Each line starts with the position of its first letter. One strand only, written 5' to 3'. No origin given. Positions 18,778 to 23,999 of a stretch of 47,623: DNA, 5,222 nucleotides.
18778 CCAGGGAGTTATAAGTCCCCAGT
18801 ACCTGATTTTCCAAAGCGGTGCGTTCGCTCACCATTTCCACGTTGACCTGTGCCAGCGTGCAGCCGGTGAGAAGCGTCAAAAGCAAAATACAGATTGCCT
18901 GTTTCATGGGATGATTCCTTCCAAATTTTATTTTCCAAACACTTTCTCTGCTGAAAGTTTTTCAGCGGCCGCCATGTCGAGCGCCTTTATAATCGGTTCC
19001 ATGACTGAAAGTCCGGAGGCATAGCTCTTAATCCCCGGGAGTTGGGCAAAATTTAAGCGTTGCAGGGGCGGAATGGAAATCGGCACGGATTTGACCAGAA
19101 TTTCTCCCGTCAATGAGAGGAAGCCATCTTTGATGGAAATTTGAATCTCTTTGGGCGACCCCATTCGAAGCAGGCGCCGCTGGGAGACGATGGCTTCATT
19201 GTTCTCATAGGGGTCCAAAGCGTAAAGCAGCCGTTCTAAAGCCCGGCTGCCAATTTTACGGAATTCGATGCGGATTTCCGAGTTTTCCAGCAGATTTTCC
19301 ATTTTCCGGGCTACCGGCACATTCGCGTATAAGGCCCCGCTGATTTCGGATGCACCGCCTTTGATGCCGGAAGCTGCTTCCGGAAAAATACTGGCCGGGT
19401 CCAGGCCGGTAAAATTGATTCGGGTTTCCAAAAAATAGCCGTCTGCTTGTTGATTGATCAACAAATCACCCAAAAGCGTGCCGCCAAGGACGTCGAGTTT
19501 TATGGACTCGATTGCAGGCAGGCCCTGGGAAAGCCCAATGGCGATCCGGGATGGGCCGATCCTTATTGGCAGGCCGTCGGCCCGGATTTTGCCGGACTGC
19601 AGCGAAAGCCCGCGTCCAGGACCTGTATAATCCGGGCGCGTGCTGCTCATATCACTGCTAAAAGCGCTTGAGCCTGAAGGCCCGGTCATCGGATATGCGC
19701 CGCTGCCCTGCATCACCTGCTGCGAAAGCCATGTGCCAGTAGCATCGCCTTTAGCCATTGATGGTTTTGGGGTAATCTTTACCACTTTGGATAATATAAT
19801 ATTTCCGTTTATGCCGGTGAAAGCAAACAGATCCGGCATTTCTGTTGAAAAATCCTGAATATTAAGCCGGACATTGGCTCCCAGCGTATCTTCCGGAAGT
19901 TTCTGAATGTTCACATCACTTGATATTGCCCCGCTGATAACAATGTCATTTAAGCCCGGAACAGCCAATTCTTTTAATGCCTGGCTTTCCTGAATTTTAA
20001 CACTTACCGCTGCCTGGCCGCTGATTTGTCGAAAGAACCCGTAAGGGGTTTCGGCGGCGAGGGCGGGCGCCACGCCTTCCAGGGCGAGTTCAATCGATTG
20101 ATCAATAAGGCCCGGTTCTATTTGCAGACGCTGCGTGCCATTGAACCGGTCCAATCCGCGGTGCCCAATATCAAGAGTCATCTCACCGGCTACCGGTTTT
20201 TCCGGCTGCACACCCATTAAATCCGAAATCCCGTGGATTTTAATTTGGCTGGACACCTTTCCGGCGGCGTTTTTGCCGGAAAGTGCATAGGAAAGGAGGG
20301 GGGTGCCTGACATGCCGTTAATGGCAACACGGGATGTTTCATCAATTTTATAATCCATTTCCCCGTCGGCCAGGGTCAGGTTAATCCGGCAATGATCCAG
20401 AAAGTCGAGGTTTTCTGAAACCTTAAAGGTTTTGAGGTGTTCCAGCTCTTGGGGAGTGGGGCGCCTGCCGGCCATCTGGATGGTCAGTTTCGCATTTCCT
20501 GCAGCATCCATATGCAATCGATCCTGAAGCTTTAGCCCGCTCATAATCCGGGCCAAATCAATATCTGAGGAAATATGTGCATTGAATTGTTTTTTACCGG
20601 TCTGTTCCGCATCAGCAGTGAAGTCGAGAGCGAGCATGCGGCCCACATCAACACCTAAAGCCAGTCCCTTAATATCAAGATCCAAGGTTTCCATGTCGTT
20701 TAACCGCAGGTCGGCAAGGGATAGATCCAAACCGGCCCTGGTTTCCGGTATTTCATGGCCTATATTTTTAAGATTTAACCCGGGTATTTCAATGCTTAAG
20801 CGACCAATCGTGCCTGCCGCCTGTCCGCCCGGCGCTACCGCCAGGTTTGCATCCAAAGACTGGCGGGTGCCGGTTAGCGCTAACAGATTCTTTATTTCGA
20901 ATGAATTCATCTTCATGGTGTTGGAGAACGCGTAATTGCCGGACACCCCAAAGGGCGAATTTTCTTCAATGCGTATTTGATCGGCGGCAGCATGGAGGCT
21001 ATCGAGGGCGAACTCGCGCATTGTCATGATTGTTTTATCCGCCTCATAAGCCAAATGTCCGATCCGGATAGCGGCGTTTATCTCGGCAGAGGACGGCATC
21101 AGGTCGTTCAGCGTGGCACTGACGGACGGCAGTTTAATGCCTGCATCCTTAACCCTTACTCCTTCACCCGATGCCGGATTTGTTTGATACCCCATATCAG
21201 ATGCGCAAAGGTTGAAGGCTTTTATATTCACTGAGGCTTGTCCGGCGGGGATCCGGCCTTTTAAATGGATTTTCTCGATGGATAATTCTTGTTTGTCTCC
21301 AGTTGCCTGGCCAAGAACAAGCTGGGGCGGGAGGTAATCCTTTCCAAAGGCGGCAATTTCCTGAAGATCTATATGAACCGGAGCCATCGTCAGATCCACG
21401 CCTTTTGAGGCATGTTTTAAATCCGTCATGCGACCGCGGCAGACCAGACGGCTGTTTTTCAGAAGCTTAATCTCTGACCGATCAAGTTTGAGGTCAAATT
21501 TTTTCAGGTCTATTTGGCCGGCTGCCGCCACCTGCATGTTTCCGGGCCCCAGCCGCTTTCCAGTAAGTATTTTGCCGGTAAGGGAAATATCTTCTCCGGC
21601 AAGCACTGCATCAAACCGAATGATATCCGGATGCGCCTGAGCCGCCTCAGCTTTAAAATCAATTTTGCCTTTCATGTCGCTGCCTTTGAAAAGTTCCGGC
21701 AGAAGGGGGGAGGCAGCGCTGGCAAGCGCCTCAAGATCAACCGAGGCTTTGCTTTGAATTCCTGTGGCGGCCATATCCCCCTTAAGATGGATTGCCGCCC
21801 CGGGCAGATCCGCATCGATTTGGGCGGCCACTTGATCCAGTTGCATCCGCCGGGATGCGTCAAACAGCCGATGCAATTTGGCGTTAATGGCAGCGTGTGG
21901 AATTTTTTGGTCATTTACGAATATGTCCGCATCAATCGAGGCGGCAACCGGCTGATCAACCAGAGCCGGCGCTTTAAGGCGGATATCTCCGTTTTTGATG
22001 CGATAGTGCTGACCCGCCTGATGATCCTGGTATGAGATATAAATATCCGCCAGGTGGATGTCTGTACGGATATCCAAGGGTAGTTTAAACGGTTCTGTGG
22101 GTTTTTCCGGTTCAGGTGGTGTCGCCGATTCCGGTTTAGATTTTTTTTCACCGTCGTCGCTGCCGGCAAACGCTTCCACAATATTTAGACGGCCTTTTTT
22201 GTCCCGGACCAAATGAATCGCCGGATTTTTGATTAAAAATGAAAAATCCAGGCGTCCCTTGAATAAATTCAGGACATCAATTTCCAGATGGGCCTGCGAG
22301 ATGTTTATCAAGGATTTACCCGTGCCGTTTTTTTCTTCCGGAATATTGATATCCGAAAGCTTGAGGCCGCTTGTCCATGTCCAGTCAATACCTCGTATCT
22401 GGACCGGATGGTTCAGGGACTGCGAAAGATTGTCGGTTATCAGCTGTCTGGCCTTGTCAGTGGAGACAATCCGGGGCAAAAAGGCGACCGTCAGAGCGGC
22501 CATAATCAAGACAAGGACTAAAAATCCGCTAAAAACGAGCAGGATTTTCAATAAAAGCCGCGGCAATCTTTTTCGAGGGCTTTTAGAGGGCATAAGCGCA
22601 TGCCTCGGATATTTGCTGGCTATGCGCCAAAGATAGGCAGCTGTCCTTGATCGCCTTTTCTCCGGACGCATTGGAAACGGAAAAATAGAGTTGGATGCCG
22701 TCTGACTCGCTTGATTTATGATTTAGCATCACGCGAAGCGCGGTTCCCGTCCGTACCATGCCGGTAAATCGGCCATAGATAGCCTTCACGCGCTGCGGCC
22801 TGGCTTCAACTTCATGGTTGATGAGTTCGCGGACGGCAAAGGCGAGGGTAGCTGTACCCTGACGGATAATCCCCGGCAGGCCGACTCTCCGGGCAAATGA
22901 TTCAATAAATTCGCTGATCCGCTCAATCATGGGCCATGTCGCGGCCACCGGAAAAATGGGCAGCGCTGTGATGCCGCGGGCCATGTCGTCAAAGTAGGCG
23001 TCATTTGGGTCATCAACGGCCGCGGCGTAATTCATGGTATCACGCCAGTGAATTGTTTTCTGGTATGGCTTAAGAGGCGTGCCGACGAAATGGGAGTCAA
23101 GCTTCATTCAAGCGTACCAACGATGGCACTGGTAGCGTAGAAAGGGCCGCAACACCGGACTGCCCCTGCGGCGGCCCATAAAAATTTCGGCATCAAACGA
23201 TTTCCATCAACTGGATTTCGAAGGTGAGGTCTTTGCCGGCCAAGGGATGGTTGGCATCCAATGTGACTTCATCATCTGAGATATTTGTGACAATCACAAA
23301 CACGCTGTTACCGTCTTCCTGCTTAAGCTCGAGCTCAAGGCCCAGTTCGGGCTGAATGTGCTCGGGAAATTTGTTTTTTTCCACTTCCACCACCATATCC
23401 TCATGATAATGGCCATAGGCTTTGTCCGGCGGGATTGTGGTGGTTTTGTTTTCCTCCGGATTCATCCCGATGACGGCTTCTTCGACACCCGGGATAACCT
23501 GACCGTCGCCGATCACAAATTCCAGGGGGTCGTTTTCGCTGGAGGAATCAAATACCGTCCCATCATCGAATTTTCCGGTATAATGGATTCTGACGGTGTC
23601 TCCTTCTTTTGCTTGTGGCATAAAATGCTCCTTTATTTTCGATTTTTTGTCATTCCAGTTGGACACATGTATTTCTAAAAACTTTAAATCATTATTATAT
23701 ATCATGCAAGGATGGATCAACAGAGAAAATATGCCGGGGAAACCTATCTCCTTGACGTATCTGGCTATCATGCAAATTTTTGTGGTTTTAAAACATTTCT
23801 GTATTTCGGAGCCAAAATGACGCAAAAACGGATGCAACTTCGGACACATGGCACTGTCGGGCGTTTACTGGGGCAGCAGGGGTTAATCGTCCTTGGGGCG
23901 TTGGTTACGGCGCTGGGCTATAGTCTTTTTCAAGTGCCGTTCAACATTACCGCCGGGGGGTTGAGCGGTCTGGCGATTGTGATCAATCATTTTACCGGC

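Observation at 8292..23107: About 15-kb translationally coupled envelope array: AsmA/YdbH-like, YdbL-like lipoprotein, giant TolB-TPR-CHAT protease, SH3 protein, Tat-M48 protease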

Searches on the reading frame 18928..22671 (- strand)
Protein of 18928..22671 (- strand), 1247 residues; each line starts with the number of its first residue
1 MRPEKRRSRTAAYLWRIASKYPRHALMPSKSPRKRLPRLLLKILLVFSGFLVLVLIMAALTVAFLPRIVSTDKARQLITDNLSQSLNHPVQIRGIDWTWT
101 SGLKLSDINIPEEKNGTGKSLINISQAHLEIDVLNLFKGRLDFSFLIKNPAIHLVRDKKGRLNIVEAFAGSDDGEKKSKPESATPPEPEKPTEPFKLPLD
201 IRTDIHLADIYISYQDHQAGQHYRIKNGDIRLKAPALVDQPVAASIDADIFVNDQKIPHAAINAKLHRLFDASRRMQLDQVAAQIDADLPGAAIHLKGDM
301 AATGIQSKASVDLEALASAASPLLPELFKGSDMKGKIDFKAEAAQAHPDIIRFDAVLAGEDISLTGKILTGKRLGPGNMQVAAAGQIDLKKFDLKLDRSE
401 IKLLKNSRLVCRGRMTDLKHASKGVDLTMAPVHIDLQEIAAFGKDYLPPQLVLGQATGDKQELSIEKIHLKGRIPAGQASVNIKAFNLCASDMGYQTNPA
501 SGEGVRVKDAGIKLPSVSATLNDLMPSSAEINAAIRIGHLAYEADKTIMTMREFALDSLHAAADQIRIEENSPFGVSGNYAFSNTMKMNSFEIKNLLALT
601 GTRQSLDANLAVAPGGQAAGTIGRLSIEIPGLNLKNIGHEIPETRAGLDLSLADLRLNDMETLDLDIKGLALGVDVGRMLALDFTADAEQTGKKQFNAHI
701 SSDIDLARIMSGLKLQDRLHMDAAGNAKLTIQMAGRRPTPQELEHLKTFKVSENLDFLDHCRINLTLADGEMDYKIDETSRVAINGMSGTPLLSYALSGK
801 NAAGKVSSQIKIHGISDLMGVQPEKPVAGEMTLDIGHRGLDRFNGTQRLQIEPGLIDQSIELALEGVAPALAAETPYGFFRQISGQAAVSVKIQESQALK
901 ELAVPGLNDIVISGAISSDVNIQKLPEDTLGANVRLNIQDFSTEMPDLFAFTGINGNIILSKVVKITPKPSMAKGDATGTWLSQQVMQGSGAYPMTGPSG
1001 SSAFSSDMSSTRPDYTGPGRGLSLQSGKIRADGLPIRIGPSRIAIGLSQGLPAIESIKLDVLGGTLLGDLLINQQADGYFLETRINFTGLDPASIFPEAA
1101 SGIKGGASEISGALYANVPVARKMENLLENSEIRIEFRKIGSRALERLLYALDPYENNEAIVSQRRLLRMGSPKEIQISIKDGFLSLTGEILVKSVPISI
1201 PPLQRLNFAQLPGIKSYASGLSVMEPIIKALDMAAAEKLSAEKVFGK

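Call 4: search_protein_families(library=pfam, proteins=[window:18928-22671:-], max_evalue=0.01)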
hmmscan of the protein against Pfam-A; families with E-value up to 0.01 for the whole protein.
window:18928-22671:- (1247 aa): 3 families
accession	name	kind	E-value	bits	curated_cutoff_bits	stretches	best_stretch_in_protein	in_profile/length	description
PF05170.20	AsmA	-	1.6e-15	57.4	29.8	1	41-396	5-262/607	AsmA family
PF05359.17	DUF748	-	1.1e-14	53.9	50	1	34-565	8-426/1037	Domain of Unknown Function (DUF748)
PF13116.12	YhdP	-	9.2e-13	47.4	46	1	36-228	7-162/1224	YhdP protein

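Call 28: search_protein_families(library=ncbifam, proteins=[window:18928-22593:-], max_evalue=0.01)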
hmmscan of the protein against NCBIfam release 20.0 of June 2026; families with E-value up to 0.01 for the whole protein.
window:18928-22593:- (1221 aa): 2 families
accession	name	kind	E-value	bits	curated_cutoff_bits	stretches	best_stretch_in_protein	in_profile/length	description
NF047499.1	LIC_11026_fam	hypoth_equivalog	2.4e-07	29.1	325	1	51-205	37-188/1006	LIC_11026 family protein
TIGR02099.1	TIGR02099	equivalog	0.00012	19.9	519.15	1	17-147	7-135/1260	YhdP family protein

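Call 70: search_protein_families(library=padloc, proteins=[window:18928-22593:-], max_evalue=0.001)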
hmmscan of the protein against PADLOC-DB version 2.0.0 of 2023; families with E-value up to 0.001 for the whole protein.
window:18928-22593:- (1221 aa): 0 families

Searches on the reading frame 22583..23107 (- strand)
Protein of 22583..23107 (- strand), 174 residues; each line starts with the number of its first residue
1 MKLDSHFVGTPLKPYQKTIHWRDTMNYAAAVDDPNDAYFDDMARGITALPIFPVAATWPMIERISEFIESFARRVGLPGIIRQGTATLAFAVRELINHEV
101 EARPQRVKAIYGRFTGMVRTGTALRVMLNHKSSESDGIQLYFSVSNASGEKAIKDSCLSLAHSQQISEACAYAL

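Call 4: search_protein_families(library=pfam, proteins=[window:22583-23107:-], max_evalue=0.01)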
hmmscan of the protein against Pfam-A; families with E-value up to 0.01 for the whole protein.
window:22583-23107:- (174 aa): 2 families
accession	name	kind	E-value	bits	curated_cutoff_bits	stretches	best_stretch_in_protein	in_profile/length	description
PF01575.25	MaoC_dehydratas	-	1.6e-08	34.6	27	1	70-134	41-105/123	MaoC like domain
PF13452.11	FAS1_DH_region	-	0.0053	17.3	22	1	7-113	2-106/132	FAS1-like, dehydratase domain region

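Call 28: search_protein_families(library=ncbifam, proteins=[window:22583-23107:-], max_evalue=0.01)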
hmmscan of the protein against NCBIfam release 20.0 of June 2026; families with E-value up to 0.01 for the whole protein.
window:22583-23107:- (174 aa): 1 family
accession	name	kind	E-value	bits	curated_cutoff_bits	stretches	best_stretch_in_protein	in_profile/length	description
NF040620.1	fused_HadA_HadB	exception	0.00059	19.4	350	0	3-50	196-243/329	fused (3R)-hydroxyacyl-ACP dehydratase subunits HadA/HadB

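Call 70: search_protein_families(library=padloc, proteins=[window:22583-23107:-], max_evalue=0.001)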
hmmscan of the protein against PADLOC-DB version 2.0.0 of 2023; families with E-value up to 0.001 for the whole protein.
window:22583-23107:- (174 aa): 0 families

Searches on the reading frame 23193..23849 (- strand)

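Call 4: search_protein_families(library=pfam, proteins=[window:23193-23849:-], max_evalue=0.01)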
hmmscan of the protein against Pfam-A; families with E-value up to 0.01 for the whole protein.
window:23193-23849:- (218 aa): 1 family
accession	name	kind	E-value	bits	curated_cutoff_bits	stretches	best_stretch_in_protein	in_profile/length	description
PF00254.34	FKBP_C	-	1.3e-23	83.6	21.1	1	79-214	4-93/94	FKBP-type peptidyl-prolyl cis-trans isomerase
